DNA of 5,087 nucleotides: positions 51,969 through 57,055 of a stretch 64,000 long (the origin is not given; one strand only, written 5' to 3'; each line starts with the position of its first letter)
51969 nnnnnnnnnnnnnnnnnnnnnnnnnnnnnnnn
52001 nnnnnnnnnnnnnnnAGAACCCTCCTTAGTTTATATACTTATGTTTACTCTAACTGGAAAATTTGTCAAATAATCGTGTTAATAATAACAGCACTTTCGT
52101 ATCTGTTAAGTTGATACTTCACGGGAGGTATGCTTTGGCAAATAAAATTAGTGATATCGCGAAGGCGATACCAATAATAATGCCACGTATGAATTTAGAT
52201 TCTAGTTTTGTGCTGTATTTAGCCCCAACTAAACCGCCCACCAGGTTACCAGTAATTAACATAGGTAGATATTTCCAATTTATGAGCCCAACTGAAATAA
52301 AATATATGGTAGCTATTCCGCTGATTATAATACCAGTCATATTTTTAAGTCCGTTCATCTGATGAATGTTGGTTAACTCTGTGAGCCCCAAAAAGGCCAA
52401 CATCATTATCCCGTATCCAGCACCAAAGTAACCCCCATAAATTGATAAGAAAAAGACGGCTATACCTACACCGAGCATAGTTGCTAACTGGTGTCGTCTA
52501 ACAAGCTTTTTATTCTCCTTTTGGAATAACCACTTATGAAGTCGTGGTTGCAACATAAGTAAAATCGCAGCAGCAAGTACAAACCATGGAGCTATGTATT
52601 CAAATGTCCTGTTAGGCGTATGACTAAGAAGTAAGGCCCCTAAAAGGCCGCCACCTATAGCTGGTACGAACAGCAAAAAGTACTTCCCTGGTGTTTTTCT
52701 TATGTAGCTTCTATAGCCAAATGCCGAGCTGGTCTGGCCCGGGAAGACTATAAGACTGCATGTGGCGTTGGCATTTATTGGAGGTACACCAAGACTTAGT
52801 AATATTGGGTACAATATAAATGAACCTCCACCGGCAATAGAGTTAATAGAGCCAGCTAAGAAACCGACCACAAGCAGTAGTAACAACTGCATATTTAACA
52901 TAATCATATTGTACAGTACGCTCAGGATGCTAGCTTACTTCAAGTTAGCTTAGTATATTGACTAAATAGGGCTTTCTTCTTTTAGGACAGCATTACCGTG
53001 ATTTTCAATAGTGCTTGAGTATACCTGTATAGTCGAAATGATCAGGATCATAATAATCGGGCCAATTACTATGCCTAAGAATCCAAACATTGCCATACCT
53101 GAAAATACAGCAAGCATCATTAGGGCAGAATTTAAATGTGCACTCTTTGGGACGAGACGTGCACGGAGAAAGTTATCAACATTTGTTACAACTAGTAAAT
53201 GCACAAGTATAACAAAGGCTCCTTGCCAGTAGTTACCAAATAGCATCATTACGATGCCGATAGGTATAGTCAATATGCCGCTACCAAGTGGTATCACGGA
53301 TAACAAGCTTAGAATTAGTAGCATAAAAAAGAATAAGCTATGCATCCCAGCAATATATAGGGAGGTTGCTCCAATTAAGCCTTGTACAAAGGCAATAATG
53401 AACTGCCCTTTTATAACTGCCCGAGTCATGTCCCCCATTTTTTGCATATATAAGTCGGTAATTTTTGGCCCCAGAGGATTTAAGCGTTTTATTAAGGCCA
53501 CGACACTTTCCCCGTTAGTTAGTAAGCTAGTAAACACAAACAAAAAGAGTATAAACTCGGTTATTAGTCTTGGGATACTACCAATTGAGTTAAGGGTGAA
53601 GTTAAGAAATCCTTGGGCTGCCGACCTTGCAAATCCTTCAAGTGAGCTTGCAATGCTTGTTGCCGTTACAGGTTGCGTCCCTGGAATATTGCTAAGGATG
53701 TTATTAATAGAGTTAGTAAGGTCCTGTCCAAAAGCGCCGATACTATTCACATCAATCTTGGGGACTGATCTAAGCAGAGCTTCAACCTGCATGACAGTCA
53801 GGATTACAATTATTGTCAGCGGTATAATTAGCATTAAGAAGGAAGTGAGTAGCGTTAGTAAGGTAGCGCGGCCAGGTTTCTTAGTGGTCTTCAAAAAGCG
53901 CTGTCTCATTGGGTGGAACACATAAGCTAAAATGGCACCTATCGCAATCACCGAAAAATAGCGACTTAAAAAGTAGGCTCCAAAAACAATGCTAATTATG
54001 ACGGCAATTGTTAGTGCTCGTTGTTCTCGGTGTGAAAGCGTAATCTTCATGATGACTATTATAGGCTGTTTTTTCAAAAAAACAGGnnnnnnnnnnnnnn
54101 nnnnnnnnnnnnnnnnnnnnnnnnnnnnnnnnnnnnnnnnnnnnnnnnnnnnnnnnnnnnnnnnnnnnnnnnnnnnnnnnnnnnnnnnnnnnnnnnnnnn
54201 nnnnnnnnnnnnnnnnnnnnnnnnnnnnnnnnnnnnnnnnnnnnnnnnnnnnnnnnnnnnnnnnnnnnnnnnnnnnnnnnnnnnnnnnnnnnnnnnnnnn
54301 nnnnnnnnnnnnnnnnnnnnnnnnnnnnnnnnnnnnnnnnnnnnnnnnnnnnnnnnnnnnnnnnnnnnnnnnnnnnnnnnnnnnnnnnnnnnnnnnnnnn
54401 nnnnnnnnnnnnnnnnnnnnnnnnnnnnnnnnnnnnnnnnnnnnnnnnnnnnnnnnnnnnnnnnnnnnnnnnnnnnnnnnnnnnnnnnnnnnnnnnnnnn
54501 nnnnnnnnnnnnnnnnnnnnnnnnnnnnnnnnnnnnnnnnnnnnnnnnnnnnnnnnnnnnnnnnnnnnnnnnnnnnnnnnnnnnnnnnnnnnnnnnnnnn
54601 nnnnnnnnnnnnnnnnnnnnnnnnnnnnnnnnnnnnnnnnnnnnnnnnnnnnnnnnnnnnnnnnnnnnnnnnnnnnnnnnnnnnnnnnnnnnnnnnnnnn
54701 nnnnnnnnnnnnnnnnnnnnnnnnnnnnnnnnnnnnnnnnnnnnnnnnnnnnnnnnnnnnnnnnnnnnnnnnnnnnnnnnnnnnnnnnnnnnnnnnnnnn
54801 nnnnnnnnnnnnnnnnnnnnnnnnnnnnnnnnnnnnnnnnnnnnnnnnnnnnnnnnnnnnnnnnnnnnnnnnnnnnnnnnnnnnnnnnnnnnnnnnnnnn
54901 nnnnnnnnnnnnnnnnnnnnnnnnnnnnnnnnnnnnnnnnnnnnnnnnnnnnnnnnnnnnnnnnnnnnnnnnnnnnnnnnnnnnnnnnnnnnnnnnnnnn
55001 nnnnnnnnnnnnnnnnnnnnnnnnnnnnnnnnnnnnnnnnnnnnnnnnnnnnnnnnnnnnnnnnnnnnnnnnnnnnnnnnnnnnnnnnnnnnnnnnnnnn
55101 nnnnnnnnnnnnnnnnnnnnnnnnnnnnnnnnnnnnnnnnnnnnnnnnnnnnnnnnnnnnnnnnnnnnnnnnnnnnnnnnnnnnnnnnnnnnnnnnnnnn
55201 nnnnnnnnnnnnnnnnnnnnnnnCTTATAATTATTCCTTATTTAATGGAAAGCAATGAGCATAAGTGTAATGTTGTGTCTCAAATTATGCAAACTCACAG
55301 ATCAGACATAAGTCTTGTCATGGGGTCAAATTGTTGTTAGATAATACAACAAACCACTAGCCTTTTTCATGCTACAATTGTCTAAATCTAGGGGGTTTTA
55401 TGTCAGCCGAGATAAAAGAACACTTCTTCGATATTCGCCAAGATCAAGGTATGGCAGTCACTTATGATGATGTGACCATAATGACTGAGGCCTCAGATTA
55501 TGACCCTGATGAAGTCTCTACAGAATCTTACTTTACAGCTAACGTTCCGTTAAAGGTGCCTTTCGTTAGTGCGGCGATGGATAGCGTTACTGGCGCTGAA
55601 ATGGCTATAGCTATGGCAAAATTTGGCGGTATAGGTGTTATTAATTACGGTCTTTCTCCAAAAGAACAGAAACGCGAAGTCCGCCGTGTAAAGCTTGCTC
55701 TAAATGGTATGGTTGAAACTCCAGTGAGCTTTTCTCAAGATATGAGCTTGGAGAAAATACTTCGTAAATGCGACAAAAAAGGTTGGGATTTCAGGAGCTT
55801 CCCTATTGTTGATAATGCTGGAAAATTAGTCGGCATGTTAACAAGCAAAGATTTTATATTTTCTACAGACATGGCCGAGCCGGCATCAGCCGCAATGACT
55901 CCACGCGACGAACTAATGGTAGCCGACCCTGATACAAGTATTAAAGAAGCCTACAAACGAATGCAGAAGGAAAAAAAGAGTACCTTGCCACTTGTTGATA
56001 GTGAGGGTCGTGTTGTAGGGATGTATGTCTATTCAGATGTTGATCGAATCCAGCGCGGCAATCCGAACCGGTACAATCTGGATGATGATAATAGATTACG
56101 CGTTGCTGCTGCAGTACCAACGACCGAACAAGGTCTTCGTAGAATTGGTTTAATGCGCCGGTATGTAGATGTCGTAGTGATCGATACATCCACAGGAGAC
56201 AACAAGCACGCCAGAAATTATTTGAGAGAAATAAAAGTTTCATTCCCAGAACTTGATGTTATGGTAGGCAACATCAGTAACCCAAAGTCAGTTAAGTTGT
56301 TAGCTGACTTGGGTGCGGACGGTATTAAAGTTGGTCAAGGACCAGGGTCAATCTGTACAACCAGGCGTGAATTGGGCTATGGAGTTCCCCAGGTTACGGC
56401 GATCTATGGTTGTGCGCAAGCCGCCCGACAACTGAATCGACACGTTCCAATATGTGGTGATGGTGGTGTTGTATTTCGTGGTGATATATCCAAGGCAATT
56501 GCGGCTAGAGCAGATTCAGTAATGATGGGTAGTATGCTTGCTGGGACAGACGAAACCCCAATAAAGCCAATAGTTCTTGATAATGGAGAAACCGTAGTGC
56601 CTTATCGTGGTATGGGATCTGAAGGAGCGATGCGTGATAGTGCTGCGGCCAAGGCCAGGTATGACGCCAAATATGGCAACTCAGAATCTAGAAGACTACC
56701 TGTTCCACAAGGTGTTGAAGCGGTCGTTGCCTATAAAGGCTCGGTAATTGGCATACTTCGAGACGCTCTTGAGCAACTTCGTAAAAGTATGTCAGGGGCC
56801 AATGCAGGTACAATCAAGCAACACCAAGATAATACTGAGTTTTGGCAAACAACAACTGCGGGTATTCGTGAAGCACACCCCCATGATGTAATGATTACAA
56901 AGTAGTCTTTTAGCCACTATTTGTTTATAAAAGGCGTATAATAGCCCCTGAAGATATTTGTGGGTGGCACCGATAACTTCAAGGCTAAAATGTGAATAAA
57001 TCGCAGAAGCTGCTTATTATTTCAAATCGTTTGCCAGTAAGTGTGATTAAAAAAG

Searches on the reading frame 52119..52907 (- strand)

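Call 34: search_protein_families(library=pfam, proteins=[window:52119-52907:-], max_evalue=0.00001)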
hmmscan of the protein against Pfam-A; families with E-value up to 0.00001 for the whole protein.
window:52119-52907:- (262 aa): 1 family
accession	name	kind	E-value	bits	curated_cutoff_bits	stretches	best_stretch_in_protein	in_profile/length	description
PF01925.25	TauE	-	7.3e-40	137.5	32.6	1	11-253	1-235/237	Sulfite exporter TauE/SafE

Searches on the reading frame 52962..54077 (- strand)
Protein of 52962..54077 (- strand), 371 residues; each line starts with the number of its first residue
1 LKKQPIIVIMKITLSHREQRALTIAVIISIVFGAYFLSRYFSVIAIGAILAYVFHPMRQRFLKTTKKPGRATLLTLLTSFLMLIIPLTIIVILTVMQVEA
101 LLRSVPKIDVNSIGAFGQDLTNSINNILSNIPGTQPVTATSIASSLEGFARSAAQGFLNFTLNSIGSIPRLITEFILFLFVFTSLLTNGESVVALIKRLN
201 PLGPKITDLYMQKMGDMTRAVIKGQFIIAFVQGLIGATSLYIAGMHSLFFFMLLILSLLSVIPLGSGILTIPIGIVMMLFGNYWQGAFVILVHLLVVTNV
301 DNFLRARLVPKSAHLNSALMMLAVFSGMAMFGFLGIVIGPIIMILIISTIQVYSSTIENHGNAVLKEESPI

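Call 34: search_protein_families(library=pfam, proteins=[window:52962-54077:-], max_evalue=0.00001)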
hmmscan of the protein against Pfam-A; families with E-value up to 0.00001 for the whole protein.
window:52962-54077:- (371 aa): 1 family
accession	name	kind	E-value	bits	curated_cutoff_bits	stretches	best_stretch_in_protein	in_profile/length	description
PF01594.21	AI-2E_transport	-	6.5e-43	147.6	34.3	1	22-353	2-326/327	AI-2E family transporter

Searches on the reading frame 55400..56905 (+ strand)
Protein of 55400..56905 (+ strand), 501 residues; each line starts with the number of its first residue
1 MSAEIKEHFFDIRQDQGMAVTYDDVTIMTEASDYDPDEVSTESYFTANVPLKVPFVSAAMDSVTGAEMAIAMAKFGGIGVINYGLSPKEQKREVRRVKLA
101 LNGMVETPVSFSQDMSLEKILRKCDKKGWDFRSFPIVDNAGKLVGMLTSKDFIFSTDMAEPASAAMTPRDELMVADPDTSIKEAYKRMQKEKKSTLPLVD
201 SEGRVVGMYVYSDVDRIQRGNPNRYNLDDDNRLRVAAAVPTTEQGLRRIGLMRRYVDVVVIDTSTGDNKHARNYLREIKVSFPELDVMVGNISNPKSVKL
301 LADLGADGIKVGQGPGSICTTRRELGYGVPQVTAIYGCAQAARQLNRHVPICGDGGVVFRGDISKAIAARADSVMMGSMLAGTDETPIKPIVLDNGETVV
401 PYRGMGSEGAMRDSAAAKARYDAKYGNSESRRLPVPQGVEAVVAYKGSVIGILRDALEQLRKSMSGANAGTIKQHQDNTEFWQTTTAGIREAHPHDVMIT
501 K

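Call 29: find_encoding_contigs(protein=window:55400-56905:+, flank=10000, max_places=10)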
Protein window:55400-56905:+ (501 aa): 9 contigs read that carry it; 4 places shown.
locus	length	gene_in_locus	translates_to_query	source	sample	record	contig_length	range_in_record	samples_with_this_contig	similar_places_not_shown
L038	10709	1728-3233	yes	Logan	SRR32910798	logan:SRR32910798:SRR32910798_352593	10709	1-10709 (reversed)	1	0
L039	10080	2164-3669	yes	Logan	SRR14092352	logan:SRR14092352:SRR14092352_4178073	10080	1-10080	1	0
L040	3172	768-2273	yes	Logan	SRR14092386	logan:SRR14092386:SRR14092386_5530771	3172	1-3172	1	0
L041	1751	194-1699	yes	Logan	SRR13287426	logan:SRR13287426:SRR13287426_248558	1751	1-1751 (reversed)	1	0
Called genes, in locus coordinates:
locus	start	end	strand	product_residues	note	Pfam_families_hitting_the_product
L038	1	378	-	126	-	?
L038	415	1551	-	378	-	PF01658:Inos-1-P_synth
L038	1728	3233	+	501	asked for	PF00478:IMPDH, PF03060:NMO (faint), PF00571:CBS, PF01070:FMN_dh (weak)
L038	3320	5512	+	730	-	PF00982:Glyco_transf_20, PF08282:Hydrolase_3 (faint), PF02358:Trehalose_PPase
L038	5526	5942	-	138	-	-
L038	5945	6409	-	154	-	-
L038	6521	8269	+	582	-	PF07690:MFS_1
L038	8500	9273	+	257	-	PF01476:LysM, PF05257:CHAP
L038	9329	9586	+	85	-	PF13376:OmdA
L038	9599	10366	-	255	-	PF18761:Heliorhodopsin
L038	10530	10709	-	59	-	?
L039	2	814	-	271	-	?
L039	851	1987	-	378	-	PF01658:Inos-1-P_synth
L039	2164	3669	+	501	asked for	PF00478:IMPDH, PF03060:NMO (faint), PF00571:CBS, PF01070:FMN_dh (weak)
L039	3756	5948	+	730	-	PF00982:Glyco_transf_20, PF08282:Hydrolase_3 (faint), PF02358:Trehalose_PPase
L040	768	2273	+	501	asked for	PF00478:IMPDH, PF03060:NMO (faint), PF00571:CBS, PF01070:FMN_dh (weak)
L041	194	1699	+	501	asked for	PF00478:IMPDH, PF03060:NMO (faint), PF00571:CBS, PF01070:FMN_dh (weak)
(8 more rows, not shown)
